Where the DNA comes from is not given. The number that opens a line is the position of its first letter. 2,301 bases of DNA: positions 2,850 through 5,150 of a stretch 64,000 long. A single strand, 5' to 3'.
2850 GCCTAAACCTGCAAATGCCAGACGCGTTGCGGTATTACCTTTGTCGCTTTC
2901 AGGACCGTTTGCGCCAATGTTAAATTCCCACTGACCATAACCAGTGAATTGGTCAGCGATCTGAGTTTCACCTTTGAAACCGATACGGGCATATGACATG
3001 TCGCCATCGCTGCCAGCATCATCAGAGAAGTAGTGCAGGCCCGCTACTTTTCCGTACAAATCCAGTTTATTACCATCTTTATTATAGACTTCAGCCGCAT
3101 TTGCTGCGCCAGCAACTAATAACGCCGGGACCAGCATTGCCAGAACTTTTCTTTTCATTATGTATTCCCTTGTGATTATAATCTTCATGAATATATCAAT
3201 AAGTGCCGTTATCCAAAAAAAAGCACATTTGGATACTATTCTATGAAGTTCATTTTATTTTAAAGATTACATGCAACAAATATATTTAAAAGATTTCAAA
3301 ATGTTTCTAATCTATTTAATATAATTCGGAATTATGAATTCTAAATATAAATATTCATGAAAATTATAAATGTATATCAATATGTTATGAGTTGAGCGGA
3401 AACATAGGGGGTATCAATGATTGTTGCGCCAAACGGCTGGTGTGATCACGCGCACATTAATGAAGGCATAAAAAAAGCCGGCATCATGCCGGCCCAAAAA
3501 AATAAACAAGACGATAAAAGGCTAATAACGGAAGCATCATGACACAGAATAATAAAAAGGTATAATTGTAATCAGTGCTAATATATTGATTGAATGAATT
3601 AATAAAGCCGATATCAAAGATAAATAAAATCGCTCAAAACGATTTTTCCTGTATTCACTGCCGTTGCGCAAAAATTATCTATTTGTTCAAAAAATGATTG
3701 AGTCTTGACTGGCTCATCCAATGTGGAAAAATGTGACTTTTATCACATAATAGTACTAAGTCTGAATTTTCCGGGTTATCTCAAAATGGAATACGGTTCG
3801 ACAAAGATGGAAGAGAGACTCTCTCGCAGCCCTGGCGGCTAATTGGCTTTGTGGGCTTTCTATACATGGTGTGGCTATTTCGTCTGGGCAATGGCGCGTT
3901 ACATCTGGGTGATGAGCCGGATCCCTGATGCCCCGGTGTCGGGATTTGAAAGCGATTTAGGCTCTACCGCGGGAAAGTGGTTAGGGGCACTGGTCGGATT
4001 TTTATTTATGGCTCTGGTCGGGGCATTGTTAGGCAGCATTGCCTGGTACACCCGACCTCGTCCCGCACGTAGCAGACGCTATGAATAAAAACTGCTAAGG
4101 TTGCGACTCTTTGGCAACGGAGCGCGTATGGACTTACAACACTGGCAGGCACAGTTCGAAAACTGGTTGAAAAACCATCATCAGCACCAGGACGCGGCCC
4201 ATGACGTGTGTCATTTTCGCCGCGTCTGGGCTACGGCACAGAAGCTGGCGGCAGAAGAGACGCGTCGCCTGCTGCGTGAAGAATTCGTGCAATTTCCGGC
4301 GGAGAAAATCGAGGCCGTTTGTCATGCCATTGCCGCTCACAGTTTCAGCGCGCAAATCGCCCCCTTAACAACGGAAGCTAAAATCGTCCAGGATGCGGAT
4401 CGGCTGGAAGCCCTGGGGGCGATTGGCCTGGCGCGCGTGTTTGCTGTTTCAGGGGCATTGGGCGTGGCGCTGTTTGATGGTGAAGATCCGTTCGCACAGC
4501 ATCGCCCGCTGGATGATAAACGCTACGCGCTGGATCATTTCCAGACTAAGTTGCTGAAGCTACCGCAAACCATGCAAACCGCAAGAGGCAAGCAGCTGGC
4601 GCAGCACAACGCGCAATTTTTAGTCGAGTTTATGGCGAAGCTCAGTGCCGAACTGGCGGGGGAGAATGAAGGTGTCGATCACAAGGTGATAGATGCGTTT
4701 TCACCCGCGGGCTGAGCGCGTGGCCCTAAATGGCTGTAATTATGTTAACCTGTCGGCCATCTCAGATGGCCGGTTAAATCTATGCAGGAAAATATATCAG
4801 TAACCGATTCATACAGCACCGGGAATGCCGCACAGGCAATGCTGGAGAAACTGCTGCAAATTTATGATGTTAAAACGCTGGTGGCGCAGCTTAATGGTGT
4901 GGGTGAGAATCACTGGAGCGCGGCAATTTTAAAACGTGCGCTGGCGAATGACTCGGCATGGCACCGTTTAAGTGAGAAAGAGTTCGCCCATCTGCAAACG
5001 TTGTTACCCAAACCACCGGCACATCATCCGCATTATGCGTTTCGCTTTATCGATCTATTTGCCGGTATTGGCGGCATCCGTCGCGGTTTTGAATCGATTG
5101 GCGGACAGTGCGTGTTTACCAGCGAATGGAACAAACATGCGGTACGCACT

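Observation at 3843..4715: Start-codon ambiguity for yedR and yedJ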

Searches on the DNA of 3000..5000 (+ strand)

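Call 3: search_dna_similar(query=window:3600-4800:+, collection=ecoli_genomes, mode=near, max_rows=30)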
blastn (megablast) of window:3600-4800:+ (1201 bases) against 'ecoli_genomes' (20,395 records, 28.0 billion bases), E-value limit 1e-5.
Records with a match: 5367; places in all: 5379; records where one place covers at least 80% of the query: 4902.
Genomes with a match: 5367 of 5426; with a place that covers at least 80% of the query: 4902. Places per genome that has any: lowest 1, median 1, highest 2. On chromosomes: 5377 places; on plasmids: 2.
Best place of each record, by identity: >=99% 209; 95-99% 5016; 90-95% 142.
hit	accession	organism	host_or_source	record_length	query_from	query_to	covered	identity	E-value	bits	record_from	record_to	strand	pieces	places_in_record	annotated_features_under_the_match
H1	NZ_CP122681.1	Escherichia coli strain ETEC4068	Sus scrofa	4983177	1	1201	100%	100.0%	0e+0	2239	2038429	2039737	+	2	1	yedJ: phosphohydrolase | drpB: cell division protein DrpB | dcm: DNA-cytosine methyltransferase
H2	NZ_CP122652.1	Escherichia coli strain ETEC4075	Sus scrofa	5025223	1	1201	100%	100.0%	0e+0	2239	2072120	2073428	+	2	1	yedJ: phosphohydrolase | drpB: cell division protein DrpB | dcm: DNA-cytosine methyltransferase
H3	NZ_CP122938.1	Escherichia coli strain ETEC1701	Sus scrofa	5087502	1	1201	100%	100.0%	0e+0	2239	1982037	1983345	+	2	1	yedJ: phosphohydrolase | drpB: cell division protein DrpB | dcm: DNA-cytosine methyltransferase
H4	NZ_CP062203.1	Escherichia coli strain K_EC180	swine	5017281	1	1201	100%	100.0%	0e+0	2218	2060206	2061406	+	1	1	phosphohydrolase | drpB: cell division protein DrpB | dcm: DNA-cytosine methyltransferase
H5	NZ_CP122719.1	Escherichia coli strain ETEC1748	Sus scrofa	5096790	1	1201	100%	100.0%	0e+0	2218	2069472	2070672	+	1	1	phosphohydrolase | drpB: cell division protein DrpB | dcm: DNA-cytosine methyltransferase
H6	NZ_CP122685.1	Escherichia coli strain ETEC4067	Sus scrofa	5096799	1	1201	100%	100.0%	0e+0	2218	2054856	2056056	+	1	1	phosphohydrolase | drpB: cell division protein DrpB | dcm: DNA-cytosine methyltransferase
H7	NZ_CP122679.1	Escherichia coli strain ETEC4069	Sus scrofa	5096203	1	1201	100%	100.0%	0e+0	2218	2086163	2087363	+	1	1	phosphohydrolase | drpB: cell division protein DrpB | dcm: DNA-cytosine methyltransferase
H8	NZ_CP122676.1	Escherichia coli strain ETEC4070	Sus scrofa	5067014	1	1201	100%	100.0%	0e+0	2218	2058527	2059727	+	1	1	phosphohydrolase | drpB: cell division protein DrpB | dcm: DNA-cytosine methyltransferase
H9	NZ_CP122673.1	Escherichia coli strain ETEC4071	Sus scrofa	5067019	1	1201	100%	100.0%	0e+0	2218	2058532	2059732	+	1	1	phosphohydrolase | drpB: cell division protein DrpB | dcm: DNA-cytosine methyltransferase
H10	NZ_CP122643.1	Escherichia coli strain ETEC4079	Sus scrofa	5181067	1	1201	100%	100.0%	0e+0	2218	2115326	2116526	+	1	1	phosphohydrolase | drpB: cell division protein DrpB | dcm: DNA-cytosine methyltransferase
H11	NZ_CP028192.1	Escherichia coli strain CFSAN018748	tissue and/or biological fluid swine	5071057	1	1201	100%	99.9%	0e+0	2233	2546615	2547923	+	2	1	yedJ: phosphohydrolase | drpB: cell division protein DrpB | dcm: DNA-cytosine methyltransferase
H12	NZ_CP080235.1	Escherichia coli O139:H1 strain W13-16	Sus scrofa scrofa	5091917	1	1201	100%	99.9%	0e+0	2239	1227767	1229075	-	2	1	yedJ: phosphohydrolase | drpB: cell division protein DrpB | dcm: DNA-cytosine methyltransferase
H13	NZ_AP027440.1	Escherichia coli strain EC556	Sus scrofa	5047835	1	1201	100%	99.9%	0e+0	2234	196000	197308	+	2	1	yedJ: phosphohydrolase | drpB: cell division protein DrpB | dcm: DNA-cytosine methyltransferase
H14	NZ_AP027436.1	Escherichia coli strain EC571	Sus scrofa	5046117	1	1201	100%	99.9%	0e+0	2234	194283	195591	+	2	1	yedJ: phosphohydrolase | drpB: cell division protein DrpB | dcm: DNA-cytosine methyltransferase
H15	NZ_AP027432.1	Escherichia coli strain EC581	Sus scrofa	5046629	1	1201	100%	99.8%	0e+0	2234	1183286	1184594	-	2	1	yedJ: phosphohydrolase | drpB: cell division protein DrpB | dcm: DNA-cytosine methyltransferase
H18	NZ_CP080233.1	Escherichia coli O139:H1 strain P15-25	Sus scrofa domesticus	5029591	1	1201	100%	99.8%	0e+0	2226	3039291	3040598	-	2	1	yedJ: phosphohydrolase | drpB: cell division protein DrpB | dcm: DNA-cytosine methyltransferase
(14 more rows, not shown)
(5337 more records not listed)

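Call 5: get_annotated_region(hit=H4, flank=1500)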
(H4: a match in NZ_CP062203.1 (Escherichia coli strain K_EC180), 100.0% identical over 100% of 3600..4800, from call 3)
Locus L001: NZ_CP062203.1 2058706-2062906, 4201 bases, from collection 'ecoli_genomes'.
description: Escherichia coli strain K_EC180 chromosome, complete genome
organism: Escherichia coli strain K_EC180 (NCBI taxid 562)
replicon: chromosome; assembly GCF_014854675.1
host: swine; source: feces; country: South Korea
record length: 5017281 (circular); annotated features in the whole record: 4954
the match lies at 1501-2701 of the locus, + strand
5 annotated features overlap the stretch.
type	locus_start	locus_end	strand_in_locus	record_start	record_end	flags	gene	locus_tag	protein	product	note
CDS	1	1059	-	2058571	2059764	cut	ompC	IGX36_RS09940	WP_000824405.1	porin OmpC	-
CDS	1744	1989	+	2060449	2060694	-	drpB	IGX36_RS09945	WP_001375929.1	cell division protein DrpB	-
CDS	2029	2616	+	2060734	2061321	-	-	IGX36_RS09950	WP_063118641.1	phosphohydrolase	-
CDS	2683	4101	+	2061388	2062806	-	dcm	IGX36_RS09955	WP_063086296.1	DNA-cytosine methyltransferase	-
CDS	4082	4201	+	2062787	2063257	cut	vsr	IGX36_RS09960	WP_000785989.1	VSPR family DNA mismatch endonuclease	-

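Call 6: get_annotated_region(hit=H1, flank=1500)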
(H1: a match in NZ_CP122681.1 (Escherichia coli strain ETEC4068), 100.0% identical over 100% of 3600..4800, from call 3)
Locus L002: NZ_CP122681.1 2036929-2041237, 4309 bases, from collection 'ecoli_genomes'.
description: Escherichia coli strain ETEC4068 chromosome, complete genome
organism: Escherichia coli strain ETEC4068 (NCBI taxid 562)
replicon: chromosome; assembly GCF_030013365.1
host: Sus scrofa; source: feces; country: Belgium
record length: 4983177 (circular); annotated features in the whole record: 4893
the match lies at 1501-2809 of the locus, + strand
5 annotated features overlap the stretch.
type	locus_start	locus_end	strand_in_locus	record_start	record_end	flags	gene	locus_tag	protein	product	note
CDS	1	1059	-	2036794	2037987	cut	ompC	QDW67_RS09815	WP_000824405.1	porin OmpC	-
CDS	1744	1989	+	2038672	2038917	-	drpB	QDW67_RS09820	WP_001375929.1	cell division protein DrpB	-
CDS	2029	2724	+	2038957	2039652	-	yedJ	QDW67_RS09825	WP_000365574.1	phosphohydrolase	-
CDS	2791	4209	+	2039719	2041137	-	dcm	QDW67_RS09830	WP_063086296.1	DNA-cytosine methyltransferase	-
CDS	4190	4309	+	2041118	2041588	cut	vsr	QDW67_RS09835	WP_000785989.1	VSPR family DNA mismatch endonuclease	-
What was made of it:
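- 3843..4088 (+): Remaining drpB ORF, 81 aa from TTG. It holds both transmembrane helices, the periplasmic loop and the C-terminal tail. PGAP CDS WP_001375929.1 (calls 5, 6).
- PGAP does use TTG for drpB (calls 5, 6).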

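Call 14: search_dna_similar(query=window:3823-3862:+, collection=ecoli_genomes, mode=near, max_rows=40, rows=spread)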
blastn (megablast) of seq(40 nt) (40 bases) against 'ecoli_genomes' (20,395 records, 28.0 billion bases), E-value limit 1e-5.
Records with a match: 17; places in all: 17; records where one place covers at least 80% of the query: 17.
Genomes with a match: 17 of 5426; with a place that covers at least 80% of the query: 17. Places per genome that has any: lowest 1, median 1, highest 1. On chromosomes: 17 places; on plasmids: 0.
Best place of each record, by identity: >=99% 17.
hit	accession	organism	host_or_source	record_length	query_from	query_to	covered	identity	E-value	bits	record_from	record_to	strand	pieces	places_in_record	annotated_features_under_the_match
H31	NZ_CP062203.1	Escherichia coli strain K_EC180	swine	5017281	1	40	100%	100.0%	9e-12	75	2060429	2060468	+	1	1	drpB: cell division protein DrpB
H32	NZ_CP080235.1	Escherichia coli O139:H1 strain W13-16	Sus scrofa scrofa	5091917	1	40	100%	100.0%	9e-12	75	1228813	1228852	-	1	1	drpB: cell division protein DrpB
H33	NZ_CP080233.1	Escherichia coli O139:H1 strain P15-25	Sus scrofa domesticus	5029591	1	40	100%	100.0%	9e-12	75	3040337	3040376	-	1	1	drpB: cell division protein DrpB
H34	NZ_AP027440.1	Escherichia coli strain EC556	Sus scrofa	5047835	1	40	100%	100.0%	9e-12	75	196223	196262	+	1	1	drpB: cell division protein DrpB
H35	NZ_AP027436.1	Escherichia coli strain EC571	Sus scrofa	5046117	1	40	100%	100.0%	9e-12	75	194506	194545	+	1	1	drpB: cell division protein DrpB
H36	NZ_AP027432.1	Escherichia coli strain EC581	Sus scrofa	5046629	1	40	100%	100.0%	9e-12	75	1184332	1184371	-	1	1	drpB: cell division protein DrpB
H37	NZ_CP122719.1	Escherichia coli strain ETEC1748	Sus scrofa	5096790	1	40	100%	100.0%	9e-12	75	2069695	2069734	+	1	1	drpB: cell division protein DrpB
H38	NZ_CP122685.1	Escherichia coli strain ETEC4067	Sus scrofa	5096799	1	40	100%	100.0%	9e-12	75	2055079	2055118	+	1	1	drpB: cell division protein DrpB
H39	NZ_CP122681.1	Escherichia coli strain ETEC4068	Sus scrofa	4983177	1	40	100%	100.0%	9e-12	75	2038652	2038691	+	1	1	drpB: cell division protein DrpB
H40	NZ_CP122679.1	Escherichia coli strain ETEC4069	Sus scrofa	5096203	1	40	100%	100.0%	9e-12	75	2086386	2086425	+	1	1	drpB: cell division protein DrpB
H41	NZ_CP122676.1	Escherichia coli strain ETEC4070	Sus scrofa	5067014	1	40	100%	100.0%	9e-12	75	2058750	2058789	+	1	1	drpB: cell division protein DrpB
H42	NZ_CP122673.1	Escherichia coli strain ETEC4071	Sus scrofa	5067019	1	40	100%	100.0%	9e-12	75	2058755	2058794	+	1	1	drpB: cell division protein DrpB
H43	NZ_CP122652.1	Escherichia coli strain ETEC4075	Sus scrofa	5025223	1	40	100%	100.0%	9e-12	75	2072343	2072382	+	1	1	drpB: cell division protein DrpB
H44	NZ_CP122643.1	Escherichia coli strain ETEC4079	Sus scrofa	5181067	1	40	100%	100.0%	9e-12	75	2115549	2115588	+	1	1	drpB: cell division protein DrpB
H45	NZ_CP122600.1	Escherichia coli strain ETEC6333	Sus scrofa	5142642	1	40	100%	100.0%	9e-12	75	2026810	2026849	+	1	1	drpB: cell division protein DrpB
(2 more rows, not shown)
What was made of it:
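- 3840..3842 (+): TAA nonsense codon replacing Lys19 (AAA) of DrpB, caused by an A>T change at 3840. The allele is in 17/5426 genomes (call 14).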

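Call 17: search_dna_similar(query=window:4231-4269:+, collection=ecoli_genomes, mode=near, max_rows=40)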
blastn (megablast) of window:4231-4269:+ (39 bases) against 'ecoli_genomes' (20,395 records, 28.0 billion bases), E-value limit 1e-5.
Records with a match: 11; places in all: 11; records where one place covers at least 80% of the query: 11.
Genomes with a match: 11 of 5426; with a place that covers at least 80% of the query: 11. Places per genome that has any: lowest 1, median 1, highest 1. On chromosomes: 11 places; on plasmids: 0.
Best place of each record, by identity: >=99% 11.
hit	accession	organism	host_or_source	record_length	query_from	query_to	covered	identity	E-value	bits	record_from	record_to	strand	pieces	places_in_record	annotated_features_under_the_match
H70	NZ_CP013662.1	Escherichia coli strain 08-00022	Homo sapiens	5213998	1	39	100%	100.0%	3e-11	73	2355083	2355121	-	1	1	phosphohydrolase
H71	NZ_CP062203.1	Escherichia coli strain K_EC180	swine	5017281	1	39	100%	100.0%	3e-11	73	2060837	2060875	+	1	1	phosphohydrolase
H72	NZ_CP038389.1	Escherichia coli O55:H7 strain DEC5B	Homo sapiens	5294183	1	39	100%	100.0%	3e-11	73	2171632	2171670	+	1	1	phosphohydrolase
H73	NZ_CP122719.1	Escherichia coli strain ETEC1748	Sus scrofa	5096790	1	39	100%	100.0%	3e-11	73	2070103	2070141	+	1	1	phosphohydrolase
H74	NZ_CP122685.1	Escherichia coli strain ETEC4067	Sus scrofa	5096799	1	39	100%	100.0%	3e-11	73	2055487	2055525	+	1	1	phosphohydrolase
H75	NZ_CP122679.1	Escherichia coli strain ETEC4069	Sus scrofa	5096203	1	39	100%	100.0%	3e-11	73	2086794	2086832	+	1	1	phosphohydrolase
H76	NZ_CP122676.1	Escherichia coli strain ETEC4070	Sus scrofa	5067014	1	39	100%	100.0%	3e-11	73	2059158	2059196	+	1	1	phosphohydrolase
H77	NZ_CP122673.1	Escherichia coli strain ETEC4071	Sus scrofa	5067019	1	39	100%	100.0%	3e-11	73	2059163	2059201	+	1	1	phosphohydrolase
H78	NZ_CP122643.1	Escherichia coli strain ETEC4079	Sus scrofa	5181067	1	39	100%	100.0%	3e-11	73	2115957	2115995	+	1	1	phosphohydrolase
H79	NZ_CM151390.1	Escherichia coli strain 11A20CPO008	Homo sapiens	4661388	1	39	100%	100.0%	3e-11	73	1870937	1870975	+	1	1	phosphohydrolase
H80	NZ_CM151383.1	Escherichia coli strain 04A19CPO007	Homo sapiens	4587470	1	39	100%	100.0%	3e-11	73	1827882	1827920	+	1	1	phosphohydrolase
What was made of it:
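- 4245..4255 (+): The single surviving copy of the 11-bp direct repeat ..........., which marks the junction of the 108-bp deletion. Junction-specific search (call 17).
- Two neighbouring genes were hit in succession in one clone (calls 14, 17).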

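Call 21: get_annotated_region(hit=H11, flank=1500)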
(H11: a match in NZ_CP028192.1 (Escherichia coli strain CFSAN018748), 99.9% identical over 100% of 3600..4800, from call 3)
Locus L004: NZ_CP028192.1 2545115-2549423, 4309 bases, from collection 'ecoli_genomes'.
description: Escherichia coli strain CFSAN018748 chromosome, complete genome
organism: Escherichia coli strain CFSAN018748 (NCBI taxid 562)
replicon: chromosome; assembly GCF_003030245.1
host: -; source: tissue and/or biological fluid swine; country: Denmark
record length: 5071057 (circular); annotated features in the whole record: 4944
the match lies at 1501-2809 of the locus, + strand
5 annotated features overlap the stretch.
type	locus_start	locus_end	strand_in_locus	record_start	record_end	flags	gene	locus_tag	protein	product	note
CDS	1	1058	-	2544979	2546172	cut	ompC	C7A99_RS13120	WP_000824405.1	porin OmpC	-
CDS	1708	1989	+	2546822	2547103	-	drpB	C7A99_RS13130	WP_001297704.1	cell division protein DrpB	-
CDS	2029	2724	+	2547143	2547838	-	yedJ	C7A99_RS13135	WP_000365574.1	phosphohydrolase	-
CDS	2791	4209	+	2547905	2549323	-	dcm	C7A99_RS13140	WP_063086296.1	DNA-cytosine methyltransferase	-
CDS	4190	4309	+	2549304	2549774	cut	vsr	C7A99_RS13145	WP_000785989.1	VSPR family DNA mismatch endonuclease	-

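Call 22: get_annotated_region(hit=H70, flank=2500)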
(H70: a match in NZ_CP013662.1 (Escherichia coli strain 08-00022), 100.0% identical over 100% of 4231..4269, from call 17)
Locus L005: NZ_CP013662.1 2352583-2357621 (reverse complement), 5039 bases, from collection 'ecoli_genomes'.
description: Escherichia coli strain 08-00022 chromosome, complete genome
organism: Escherichia coli strain 08-00022 (NCBI taxid 562)
replicon: chromosome; assembly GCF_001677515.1
host: Homo sapiens; source: bagged lettuce; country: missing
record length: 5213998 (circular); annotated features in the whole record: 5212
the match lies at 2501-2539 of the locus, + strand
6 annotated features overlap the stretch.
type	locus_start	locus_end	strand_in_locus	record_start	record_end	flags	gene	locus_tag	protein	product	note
CDS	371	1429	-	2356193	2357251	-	-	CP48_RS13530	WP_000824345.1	porin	-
CDS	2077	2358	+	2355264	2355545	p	drpB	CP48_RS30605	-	cell division protein DrpB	internal stop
CDS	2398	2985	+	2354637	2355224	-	-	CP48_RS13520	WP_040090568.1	phosphohydrolase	-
CDS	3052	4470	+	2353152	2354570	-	dcm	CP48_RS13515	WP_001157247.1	DNA-cytosine methyltransferase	-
CDS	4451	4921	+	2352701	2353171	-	vsr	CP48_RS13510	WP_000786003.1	VSPR family DNA mismatch endonuclease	-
CDS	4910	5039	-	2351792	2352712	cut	yedA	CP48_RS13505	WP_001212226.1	drug/metabolite exporter YedA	-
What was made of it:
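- Strain 08-00022 carries both kinds of lesion (call 22).
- Tried and rejected: A coupled loss of drpB and yedJ, suggested because strain 08-00022 has both a drpB nonsense mutation and the yedJ deletion (call 22).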
